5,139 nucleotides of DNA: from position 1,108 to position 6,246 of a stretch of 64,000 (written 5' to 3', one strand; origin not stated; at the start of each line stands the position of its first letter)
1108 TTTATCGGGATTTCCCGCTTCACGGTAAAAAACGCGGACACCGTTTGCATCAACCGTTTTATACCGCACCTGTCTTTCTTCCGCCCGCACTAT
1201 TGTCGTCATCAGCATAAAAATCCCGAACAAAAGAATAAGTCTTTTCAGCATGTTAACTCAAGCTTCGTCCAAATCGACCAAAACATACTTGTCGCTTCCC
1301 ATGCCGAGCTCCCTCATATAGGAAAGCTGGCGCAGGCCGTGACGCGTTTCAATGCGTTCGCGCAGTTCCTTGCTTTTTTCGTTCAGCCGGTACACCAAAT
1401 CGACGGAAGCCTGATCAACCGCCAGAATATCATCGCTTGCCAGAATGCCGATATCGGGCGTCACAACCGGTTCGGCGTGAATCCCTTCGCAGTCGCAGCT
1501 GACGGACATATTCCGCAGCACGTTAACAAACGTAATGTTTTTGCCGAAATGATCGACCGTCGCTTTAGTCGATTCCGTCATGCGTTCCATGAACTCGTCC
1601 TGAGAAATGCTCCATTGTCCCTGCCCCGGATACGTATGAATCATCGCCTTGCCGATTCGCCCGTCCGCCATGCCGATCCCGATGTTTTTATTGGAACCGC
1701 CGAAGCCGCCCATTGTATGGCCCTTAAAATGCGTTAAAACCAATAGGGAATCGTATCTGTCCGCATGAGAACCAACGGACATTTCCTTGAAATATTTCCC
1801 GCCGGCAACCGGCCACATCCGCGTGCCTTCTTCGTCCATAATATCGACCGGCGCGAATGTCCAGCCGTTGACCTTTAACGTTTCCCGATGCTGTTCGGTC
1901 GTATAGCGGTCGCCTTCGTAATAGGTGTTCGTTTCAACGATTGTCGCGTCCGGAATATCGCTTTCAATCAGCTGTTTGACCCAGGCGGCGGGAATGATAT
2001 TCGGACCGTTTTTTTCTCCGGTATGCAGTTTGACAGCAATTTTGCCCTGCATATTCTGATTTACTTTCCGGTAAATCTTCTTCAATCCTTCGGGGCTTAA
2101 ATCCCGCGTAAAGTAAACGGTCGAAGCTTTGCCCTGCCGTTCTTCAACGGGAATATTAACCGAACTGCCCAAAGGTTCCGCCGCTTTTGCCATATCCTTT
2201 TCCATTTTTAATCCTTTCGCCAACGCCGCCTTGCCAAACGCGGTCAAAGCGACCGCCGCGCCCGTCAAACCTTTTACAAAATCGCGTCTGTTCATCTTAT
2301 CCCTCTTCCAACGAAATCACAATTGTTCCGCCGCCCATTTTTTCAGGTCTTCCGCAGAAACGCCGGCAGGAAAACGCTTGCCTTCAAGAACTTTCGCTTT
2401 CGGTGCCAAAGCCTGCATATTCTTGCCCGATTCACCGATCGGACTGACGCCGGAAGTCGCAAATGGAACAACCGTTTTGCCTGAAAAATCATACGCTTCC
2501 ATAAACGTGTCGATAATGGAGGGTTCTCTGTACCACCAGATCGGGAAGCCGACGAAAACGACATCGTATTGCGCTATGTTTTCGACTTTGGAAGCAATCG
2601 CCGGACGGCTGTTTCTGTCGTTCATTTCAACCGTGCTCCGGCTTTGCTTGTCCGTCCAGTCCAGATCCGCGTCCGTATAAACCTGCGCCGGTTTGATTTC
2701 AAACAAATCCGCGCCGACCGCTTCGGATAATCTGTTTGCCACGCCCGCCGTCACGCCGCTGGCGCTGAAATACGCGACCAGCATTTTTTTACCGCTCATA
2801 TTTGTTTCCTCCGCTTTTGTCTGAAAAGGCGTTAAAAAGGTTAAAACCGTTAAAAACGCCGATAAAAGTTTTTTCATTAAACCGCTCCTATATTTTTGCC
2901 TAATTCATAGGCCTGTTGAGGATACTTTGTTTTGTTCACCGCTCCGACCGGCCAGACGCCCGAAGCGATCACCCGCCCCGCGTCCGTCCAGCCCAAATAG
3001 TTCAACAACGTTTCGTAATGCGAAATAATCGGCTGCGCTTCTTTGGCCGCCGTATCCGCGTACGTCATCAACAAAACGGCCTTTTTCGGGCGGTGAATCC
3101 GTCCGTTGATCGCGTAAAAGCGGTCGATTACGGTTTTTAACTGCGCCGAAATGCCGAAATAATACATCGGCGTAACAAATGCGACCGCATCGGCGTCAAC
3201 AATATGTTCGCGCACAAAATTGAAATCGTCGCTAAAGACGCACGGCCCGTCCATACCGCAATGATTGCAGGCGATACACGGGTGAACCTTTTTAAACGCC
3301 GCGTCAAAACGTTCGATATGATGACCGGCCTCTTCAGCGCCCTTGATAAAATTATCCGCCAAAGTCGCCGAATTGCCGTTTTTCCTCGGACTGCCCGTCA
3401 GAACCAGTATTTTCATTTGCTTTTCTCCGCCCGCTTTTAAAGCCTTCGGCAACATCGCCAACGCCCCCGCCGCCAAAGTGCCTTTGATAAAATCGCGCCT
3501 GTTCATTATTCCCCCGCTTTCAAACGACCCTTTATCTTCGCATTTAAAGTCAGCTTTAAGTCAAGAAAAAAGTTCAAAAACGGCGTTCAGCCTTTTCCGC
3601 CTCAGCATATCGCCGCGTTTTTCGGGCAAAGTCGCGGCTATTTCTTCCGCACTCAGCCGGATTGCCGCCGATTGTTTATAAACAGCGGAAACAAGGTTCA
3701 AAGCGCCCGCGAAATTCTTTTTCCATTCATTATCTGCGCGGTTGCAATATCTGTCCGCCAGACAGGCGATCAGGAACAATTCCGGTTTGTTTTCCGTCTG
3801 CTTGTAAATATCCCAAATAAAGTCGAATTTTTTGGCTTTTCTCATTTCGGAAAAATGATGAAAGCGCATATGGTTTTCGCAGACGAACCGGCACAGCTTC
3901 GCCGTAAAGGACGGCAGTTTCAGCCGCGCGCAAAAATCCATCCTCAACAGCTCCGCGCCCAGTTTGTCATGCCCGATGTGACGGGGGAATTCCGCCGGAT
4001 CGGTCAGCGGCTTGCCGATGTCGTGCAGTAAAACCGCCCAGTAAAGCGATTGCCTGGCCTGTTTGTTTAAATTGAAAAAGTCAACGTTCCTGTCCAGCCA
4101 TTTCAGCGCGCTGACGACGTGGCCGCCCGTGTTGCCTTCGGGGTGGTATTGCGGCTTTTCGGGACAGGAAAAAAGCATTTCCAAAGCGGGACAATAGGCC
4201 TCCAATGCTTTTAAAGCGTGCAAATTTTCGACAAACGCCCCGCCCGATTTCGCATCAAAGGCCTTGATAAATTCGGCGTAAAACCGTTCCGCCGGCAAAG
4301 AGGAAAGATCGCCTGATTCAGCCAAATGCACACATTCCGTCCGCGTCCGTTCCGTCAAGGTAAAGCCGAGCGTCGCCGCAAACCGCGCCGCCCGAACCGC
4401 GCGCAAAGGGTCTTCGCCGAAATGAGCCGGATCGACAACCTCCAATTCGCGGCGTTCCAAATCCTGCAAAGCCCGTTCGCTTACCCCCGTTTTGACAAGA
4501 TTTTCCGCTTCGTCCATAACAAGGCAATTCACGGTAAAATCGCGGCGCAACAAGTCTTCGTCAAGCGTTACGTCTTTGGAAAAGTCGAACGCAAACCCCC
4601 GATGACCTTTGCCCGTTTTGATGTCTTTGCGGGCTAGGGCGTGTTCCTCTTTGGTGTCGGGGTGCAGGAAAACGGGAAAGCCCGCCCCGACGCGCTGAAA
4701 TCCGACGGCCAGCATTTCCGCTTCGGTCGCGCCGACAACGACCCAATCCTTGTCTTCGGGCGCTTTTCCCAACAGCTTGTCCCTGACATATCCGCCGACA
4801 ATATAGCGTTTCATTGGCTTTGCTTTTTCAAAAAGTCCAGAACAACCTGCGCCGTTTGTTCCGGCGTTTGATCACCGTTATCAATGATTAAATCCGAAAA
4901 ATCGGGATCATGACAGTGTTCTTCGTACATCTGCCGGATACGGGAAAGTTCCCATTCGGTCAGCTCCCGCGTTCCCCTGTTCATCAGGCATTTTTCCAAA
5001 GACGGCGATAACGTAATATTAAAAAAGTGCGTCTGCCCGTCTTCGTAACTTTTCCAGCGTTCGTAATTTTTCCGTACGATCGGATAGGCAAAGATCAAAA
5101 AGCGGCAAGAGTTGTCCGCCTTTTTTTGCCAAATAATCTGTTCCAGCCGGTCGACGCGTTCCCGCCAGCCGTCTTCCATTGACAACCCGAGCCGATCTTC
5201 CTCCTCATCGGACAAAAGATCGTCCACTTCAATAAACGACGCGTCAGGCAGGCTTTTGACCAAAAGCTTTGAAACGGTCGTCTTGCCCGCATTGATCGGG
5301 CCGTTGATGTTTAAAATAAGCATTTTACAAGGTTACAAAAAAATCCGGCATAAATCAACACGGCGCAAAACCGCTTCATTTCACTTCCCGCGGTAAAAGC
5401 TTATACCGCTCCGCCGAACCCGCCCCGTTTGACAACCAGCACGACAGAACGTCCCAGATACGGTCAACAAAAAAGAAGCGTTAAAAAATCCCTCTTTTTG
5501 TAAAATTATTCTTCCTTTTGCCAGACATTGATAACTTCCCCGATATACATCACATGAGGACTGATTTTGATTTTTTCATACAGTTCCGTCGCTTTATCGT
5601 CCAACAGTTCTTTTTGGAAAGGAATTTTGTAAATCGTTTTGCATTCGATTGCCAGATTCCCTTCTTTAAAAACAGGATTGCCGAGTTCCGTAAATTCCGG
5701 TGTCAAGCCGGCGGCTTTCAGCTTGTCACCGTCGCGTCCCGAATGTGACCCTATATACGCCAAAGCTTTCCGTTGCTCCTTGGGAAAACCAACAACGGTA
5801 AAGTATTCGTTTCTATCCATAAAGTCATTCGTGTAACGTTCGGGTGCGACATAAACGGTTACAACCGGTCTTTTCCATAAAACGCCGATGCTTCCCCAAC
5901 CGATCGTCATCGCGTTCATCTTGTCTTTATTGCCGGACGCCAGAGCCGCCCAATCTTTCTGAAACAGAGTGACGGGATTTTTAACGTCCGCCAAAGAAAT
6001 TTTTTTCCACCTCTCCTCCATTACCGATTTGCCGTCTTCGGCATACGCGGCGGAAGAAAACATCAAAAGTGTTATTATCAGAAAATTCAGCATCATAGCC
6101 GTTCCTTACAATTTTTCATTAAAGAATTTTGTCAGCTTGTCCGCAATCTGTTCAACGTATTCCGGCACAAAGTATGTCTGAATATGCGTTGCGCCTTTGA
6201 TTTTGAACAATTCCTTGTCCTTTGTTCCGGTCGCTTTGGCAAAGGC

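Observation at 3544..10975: Shared 22-bp palindromic motif at two cluster promoters, related to the tetR operator palindromes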

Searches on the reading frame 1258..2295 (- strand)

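Call 5: search_protein_families(library=pfam, proteins=[window:1258-2295:-])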
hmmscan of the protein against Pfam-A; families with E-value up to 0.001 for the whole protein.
window:1258-2295:- (345 aa): 1 family
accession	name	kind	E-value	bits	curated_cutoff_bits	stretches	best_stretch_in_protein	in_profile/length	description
PF04015.17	DUF362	-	2e-37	129.6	24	1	86-299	1-200/200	Domain of unknown function (DUF362)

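Call 39: search_protein_families(library=ncbifam, proteins=[window:1258-2295:-], max_evalue=0.001)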
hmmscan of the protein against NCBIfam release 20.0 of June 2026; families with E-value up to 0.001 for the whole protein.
window:1258-2295:- (345 aa): 0 families

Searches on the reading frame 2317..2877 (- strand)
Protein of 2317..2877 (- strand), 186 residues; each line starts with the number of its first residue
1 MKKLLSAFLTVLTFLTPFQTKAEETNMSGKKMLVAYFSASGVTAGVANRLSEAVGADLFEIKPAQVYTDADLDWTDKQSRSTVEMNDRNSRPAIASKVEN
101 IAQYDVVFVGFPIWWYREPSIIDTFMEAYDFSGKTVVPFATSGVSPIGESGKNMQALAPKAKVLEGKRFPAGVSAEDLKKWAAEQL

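Call 5: search_protein_families(library=pfam, proteins=[window:2317-2877:-])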
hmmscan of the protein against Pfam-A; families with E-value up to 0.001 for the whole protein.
window:2317-2877:- (186 aa): 3 families
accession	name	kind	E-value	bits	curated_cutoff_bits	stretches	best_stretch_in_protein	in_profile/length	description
PF12682.12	Flavodoxin_4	-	9.2e-67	223.8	24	1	31-182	1-152/155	Flavodoxin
PF02525.22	Flavodoxin_2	-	7.3e-07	29.5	27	1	42-127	16-101/198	Flavodoxin-like fold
PF12724.12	Flavodoxin_5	-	7.9e-05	23.4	27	0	33-77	1-46/145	Flavodoxin domain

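Call 39: search_protein_families(library=ncbifam, proteins=[window:2317-2877:-], max_evalue=0.001)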
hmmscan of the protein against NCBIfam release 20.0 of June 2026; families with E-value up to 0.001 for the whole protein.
window:2317-2877:- (186 aa): 6 families
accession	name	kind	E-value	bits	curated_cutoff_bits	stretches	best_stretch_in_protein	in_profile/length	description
NF005501.0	PRK07116.1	subfamily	5.8e-70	233.9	198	1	29-183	3-157/161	flavodoxin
NF005389.0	PRK06934.1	equivalog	7.3e-29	100.6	172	1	11-164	40-190/221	flavodoxin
NF038196.1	ferrodoxin_EFR1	subfamily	1.9e-06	28.1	75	0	98-160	37-97/242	EFR1 family ferrodoxin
NF007280.0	PRK09739.1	equivalog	2.9e-05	23.8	162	1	39-127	15-103/199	NAD(P)H oxidoreductase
NF006737.0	PRK09267.1-3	equivalog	0.00034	20.2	238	0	96-139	39-86/174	flavodoxin FldA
NF006735.0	PRK09267.1-1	equivalog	0.00067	19.5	315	0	95-140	38-87/176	flavodoxin FldA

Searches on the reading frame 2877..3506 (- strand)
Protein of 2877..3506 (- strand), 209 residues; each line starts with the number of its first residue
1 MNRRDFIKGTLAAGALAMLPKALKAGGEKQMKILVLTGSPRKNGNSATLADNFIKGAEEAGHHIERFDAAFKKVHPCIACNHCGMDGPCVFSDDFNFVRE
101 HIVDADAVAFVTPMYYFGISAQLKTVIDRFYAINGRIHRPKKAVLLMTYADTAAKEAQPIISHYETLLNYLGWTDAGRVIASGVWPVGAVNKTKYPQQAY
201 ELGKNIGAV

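Call 5: search_protein_families(library=pfam, proteins=[window:2877-3506:-])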
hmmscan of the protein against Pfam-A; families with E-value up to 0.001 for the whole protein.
window:2877-3506:- (209 aa): 3 families
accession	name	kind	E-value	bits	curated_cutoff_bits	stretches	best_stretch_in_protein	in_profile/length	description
PF03358.20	FMN_red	-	1.2e-23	83.8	24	1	31-154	1-119/152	NADPH-dependent FMN reductase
PF02525.22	Flavodoxin_2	-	8.2e-16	58.7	27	1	31-185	1-179/198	Flavodoxin-like fold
PF10518.14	TAT_signal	-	4.7e-07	29.8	22.7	1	1-20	2-21/21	TAT (twin-arginine translocation) pathway signal sequence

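Call 39: search_protein_families(library=ncbifam, proteins=[window:2877-3506:-], max_evalue=0.001)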
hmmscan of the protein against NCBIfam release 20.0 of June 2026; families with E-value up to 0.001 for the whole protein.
window:2877-3506:- (209 aa): 1 family
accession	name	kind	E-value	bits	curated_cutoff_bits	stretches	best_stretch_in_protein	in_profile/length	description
NF007280.0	PRK09739.1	equivalog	6.4e-10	39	162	1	29-132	2-107/199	NAD(P)H oxidoreductase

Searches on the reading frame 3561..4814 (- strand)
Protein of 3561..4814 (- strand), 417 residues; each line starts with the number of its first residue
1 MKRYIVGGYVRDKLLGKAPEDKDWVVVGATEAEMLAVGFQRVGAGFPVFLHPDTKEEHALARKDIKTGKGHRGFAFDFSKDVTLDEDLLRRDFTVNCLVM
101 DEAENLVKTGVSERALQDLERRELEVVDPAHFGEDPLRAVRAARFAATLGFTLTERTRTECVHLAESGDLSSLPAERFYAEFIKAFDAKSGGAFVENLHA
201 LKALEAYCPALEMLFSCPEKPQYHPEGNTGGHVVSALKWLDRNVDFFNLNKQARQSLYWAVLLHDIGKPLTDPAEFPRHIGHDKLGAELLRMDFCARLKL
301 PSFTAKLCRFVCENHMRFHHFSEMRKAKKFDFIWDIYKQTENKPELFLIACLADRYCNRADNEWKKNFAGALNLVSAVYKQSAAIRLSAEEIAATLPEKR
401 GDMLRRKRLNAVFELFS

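Call 5: search_protein_families(library=pfam, proteins=[window:3561-4814:-])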
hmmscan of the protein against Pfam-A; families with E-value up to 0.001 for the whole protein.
window:3561-4814:- (417 aa): 3 families
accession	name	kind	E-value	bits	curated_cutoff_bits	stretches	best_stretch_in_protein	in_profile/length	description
PF01743.26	PolyA_pol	-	9.3e-13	49.1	23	1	4-122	2-123/126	Poly A polymerase head domain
PF01966.28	HD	-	4.3e-09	37.1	22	1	251-358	21-115/116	HD domain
PF12627.12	PolyA_pol_RNAbd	-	8.4e-07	29.1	22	1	150-211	1-60/64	Probable RNA and SrmB- binding site of polymerase A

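Call 39: search_protein_families(library=ncbifam, proteins=[window:3561-4814:-], max_evalue=0.001)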
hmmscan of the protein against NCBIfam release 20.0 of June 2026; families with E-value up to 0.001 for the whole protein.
window:3561-4814:- (417 aa): 13 families
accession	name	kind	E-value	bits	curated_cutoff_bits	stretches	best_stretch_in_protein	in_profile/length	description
NF008137.0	PRK10885.1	equivalog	9.7e-96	321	451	1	1-412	1-400/409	multifunctional CCA addition/repair protein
NF009813.0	PRK13298.1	equivalog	3.8e-62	210.5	606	1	1-321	1-314/417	tRNA CCA-pyrophosphorylase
NF009811.0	PRK13296.1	equivalog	5.3e-54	183.4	469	1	1-215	1-212/360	CCA tRNA nucleotidyltransferase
NF009812.0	PRK13297.1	equivalog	3.9e-46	157.8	624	1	2-210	13-218/364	tRNA CCA-pyrophosphorylase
TIGR02692.1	tRNA_CCA_actino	equivalog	8.1e-26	90.7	438.8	1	4-324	31-351/466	CCA tRNA nucleotidyltransferase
NF009814.0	PRK13299.1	equivalog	7.7e-24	84.5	290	1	3-213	23-230/396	CCA tRNA nucleotidyltransferase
TIGR01942.1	pcnB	subfamily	1.3e-23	83.6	305.65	1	3-218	32-248/425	polynucleotide adenylyltransferase PcnB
NF008634.1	PRK11623.1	equivalog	6.9e-14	51.3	702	1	3-212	63-284/469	polynucleotide adenylyltransferase PcnB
NF041569.1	A-tRNAntase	equivalog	3.1e-11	42.3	1440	1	4-210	483-694/880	A-adding tRNA nucleotidyltransferase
TIGR01693.1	UTase_glnD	equivalog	6.2e-07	28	519.4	1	120-353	320-555/850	[protein-PII] uridylyltransferase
TIGR00277.1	HDIG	domain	4.6e-05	23.2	27.6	1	257-291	30-66/84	HDIG domain-containing metalloprotein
NF003467.0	PRK05092.1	equivalog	0.0001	20.2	959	1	252-352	537-628/940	[protein-PII] uridylyltransferase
TIGR01596.1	cas3_HD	equivalog_domain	0.00068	19.7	43.45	0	245-376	27-140/178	CRISPR-associated endonuclease Cas3''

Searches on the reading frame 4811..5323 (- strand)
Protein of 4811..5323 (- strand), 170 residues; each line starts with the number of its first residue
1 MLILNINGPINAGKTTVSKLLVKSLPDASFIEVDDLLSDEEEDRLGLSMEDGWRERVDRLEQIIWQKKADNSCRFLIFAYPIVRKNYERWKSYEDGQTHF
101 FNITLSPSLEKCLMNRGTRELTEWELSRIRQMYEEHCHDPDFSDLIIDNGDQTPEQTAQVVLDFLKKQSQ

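Call 5: search_protein_families(library=pfam, proteins=[window:4811-5323:-])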
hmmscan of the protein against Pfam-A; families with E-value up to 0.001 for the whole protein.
window:4811-5323:- (170 aa): 1 family
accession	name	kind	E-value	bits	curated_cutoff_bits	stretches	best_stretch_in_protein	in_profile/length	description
PF13238.12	AAA_18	-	0.00024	22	29.4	0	6-54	3-45/128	AAA domain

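Call 35: search_protein_families(library=pfam, proteins=[window:4811-5323:-], max_evalue=0.01)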
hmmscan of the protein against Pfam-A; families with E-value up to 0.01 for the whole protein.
window:4811-5323:- (170 aa): 3 families
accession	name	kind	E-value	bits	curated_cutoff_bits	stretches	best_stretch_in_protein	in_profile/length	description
PF13238.12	AAA_18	-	0.00024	22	29.4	1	6-54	3-45/128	AAA domain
PF01202.28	SKI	-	0.0019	18.8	22.1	1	12-165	3-158/159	Shikimate kinase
PF07931.18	CPT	-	0.0073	16.6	22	0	6-165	6-171/172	Chloramphenicol phosphotransferase-like protein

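Call 39: search_protein_families(library=ncbifam, proteins=[window:4811-5323:-], max_evalue=0.001)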
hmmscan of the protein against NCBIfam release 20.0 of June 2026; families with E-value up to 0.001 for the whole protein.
window:4811-5323:- (170 aa): 2 families
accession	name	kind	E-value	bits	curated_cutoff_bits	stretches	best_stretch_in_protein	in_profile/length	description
NF010553.0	PRK13947.1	equivalog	2e-05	24.9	204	1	7-168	7-169/173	shikimate kinase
NF006085.0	PRK08233.1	equivalog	0.00068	19.5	198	0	3-110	7-115/184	hypothetical protein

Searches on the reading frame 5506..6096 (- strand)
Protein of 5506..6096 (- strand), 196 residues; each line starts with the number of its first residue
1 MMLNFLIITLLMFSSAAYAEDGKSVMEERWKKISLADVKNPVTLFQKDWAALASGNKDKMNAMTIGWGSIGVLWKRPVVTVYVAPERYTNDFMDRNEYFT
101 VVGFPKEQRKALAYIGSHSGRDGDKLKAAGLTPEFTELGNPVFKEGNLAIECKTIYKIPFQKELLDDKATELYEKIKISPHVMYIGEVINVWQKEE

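Call 5: search_protein_families(library=pfam, proteins=[window:5506-6096:-])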
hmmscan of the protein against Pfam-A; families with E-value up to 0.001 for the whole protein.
window:5506-6096:- (196 aa): 1 family
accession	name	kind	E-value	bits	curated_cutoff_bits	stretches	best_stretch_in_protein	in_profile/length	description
PF01613.24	Flavin_Reduct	-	7.4e-17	62.3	27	1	53-195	12-135/153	Flavin reductase like domain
